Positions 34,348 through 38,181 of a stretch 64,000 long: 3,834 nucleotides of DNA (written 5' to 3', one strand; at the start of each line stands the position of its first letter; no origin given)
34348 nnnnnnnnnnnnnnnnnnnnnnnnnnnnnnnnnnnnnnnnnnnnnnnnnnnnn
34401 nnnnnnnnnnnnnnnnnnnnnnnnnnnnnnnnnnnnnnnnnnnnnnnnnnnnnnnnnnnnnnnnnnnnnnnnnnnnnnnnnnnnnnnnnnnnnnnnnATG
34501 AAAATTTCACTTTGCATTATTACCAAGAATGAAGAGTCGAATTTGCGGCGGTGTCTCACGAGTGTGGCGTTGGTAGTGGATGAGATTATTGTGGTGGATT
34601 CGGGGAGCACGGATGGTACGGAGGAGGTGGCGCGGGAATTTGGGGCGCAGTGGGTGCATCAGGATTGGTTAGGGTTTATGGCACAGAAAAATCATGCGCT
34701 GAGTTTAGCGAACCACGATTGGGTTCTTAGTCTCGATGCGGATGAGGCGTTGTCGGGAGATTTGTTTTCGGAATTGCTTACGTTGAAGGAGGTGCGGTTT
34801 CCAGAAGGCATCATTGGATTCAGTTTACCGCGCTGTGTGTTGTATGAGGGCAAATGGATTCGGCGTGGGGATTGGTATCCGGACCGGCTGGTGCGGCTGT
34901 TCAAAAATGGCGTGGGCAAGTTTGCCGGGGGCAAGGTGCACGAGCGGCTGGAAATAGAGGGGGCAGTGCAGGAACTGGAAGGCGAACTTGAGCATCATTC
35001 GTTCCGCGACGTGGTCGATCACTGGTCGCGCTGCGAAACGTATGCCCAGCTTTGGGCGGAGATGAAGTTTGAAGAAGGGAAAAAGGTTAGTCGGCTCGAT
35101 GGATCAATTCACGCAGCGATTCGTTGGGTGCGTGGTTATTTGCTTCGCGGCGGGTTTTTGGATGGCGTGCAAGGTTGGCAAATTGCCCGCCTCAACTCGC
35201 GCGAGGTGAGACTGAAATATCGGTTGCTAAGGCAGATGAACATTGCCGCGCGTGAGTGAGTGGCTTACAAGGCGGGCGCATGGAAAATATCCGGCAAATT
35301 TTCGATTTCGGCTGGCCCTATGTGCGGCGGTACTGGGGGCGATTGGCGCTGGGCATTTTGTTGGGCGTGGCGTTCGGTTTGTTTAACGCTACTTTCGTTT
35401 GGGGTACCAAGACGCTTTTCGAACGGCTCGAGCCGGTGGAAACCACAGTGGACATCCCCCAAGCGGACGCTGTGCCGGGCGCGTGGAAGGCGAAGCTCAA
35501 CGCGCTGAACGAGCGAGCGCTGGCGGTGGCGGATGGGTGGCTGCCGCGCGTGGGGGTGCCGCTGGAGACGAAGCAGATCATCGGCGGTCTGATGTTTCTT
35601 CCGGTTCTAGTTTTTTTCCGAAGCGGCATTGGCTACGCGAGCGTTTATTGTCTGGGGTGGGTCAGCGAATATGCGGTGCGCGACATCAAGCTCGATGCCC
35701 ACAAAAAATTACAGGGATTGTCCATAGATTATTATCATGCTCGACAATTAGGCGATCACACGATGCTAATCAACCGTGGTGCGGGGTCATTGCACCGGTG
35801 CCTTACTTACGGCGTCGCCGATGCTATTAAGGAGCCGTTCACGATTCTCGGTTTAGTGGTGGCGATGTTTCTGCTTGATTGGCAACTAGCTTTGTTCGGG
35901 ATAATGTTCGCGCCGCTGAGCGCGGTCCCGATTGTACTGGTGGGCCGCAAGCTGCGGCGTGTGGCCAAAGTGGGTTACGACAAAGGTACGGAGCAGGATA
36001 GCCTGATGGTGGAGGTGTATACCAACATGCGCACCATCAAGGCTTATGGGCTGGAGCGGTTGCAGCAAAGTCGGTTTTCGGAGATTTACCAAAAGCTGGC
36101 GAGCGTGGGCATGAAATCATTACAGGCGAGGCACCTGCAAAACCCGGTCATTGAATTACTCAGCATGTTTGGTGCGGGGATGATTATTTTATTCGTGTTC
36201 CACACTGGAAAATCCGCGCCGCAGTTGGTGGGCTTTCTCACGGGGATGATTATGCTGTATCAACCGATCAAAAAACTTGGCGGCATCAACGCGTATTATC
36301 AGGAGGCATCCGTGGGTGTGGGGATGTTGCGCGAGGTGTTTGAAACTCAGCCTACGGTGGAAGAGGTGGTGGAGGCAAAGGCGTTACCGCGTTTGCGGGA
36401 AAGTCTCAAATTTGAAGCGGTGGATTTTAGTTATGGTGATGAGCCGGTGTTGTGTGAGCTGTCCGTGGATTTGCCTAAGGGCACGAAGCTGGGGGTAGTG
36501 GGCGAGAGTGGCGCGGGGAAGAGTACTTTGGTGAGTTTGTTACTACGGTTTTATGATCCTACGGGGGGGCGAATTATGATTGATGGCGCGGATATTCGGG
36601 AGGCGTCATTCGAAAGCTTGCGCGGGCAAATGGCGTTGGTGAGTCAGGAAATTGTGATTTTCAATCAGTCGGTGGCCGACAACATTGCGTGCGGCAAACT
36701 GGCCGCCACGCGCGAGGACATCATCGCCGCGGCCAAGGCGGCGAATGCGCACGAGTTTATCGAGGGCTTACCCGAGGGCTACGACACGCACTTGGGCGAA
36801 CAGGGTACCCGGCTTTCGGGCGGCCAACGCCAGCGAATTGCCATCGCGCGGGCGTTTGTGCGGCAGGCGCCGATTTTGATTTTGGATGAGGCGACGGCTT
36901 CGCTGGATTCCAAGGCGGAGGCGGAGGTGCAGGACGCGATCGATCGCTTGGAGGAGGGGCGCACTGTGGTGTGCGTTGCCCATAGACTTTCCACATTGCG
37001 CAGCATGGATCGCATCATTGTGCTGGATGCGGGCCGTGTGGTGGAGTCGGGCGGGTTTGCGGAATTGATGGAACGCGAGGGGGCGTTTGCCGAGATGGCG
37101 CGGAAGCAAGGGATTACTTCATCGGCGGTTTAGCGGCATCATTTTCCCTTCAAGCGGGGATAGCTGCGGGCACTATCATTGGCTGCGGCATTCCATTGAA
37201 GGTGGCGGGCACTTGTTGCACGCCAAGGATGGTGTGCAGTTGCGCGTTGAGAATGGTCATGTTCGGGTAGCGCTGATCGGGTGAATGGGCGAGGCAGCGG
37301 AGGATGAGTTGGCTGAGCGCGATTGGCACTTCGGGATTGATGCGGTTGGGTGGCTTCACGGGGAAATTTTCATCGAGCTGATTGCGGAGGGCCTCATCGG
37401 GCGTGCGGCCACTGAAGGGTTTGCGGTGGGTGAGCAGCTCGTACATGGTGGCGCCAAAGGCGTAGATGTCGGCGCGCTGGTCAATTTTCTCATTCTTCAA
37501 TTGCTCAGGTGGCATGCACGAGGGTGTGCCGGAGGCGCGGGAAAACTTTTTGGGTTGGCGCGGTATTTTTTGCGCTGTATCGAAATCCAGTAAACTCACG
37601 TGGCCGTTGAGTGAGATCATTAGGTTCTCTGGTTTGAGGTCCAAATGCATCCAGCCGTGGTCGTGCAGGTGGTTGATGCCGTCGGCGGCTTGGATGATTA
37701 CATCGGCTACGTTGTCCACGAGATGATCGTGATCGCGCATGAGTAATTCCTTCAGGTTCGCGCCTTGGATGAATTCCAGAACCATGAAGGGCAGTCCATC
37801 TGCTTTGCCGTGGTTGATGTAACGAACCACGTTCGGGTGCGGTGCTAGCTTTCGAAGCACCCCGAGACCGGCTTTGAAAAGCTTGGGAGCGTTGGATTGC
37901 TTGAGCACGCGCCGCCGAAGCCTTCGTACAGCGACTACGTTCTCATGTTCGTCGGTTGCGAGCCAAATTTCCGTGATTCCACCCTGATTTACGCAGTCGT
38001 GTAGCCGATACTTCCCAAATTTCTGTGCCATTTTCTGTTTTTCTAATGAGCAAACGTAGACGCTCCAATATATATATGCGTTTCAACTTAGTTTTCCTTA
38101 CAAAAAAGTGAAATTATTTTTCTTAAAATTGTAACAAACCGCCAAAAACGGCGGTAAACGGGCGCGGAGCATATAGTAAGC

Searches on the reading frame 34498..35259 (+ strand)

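Call 57: search_protein_families(library=pfam, proteins=[window:34498-35259:+], max_evalue=0.0001)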
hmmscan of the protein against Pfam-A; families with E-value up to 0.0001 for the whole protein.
window:34498-35259:+ (253 aa): 3 families
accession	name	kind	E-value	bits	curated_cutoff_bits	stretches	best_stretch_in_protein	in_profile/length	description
PF00535.33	Glycos_transf_2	-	1.2e-21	77.8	23.3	1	4-96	1-102/168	Glycosyl transferase family 2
PF13704.12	Glyco_tranf_2_4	-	2.2e-06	28.5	27.5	1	10-85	1-84/98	Glycosyl transferase family 2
PF13641.12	Glyco_tranf_2_3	-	5.8e-06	26.9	27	1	3-96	3-110/230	Glycosyltransferase like family 2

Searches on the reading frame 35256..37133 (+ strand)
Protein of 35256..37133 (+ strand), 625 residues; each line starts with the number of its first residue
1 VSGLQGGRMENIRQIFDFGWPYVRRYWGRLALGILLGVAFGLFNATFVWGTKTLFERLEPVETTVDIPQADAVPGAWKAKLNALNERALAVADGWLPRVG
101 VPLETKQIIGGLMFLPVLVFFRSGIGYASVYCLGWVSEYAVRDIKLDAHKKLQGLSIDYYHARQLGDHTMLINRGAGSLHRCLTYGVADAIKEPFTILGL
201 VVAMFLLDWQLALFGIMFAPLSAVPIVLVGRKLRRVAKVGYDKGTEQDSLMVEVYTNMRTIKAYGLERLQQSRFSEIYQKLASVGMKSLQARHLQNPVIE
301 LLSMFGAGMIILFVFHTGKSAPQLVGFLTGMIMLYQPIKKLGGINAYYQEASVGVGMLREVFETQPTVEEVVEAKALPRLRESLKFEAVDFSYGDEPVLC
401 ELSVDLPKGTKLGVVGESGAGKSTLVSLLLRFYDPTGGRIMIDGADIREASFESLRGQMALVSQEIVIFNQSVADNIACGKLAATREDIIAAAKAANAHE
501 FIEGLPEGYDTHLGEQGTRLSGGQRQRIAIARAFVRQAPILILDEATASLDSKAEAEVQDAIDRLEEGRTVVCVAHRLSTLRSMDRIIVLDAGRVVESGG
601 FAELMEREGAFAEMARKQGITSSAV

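Call 35: search_protein_families(library=pfam, proteins=[window:35256-37133:+], max_evalue=0.001)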
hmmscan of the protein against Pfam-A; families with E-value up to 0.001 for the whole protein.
window:35256-37133:+ (625 aa): 3 families
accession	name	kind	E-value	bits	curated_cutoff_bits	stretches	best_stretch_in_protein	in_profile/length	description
PF00005.33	ABC_tran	-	4.3e-34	118.5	25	1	401-548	3-137/137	ABC transporter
PF00664.28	ABC_membrane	-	2.5e-30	106.5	28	1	107-329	39-265/274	ABC transporter transmembrane region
PF02463.25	SMC_N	-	1.4e-07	31.6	40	1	275-589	121-210/220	RecF/RecN/SMC N terminal domain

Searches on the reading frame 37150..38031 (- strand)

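Call 57: search_protein_families(library=pfam, proteins=[window:37150-38031:-], max_evalue=0.0001)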
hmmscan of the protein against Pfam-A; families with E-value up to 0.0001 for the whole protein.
window:37150-38031:- (293 aa): 5 families
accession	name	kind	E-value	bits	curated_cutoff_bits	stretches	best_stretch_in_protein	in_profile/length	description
PF00069.31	Pkinase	-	1.1e-39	136.8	31.7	1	16-263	9-260/263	Protein kinase domain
PF07714.23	PK_Tyr_Ser-Thr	-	4.4e-31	108.6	23.1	1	16-261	9-254/258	Protein tyrosine and serine/threonine kinase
PF01636.29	APH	-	3.5e-08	33.9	23.2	0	124-155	167-199/239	Phosphotransferase enzyme family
PF03109.22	ABC1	-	1.3e-05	24.9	22.9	1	82-161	144-222/244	ABC1 atypical kinase-like domain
PF06293.20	Kdo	-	7.1e-05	22.8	21.3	1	83-158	94-174/207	Lipopolysaccharide kinase (Kdo/WaaP) family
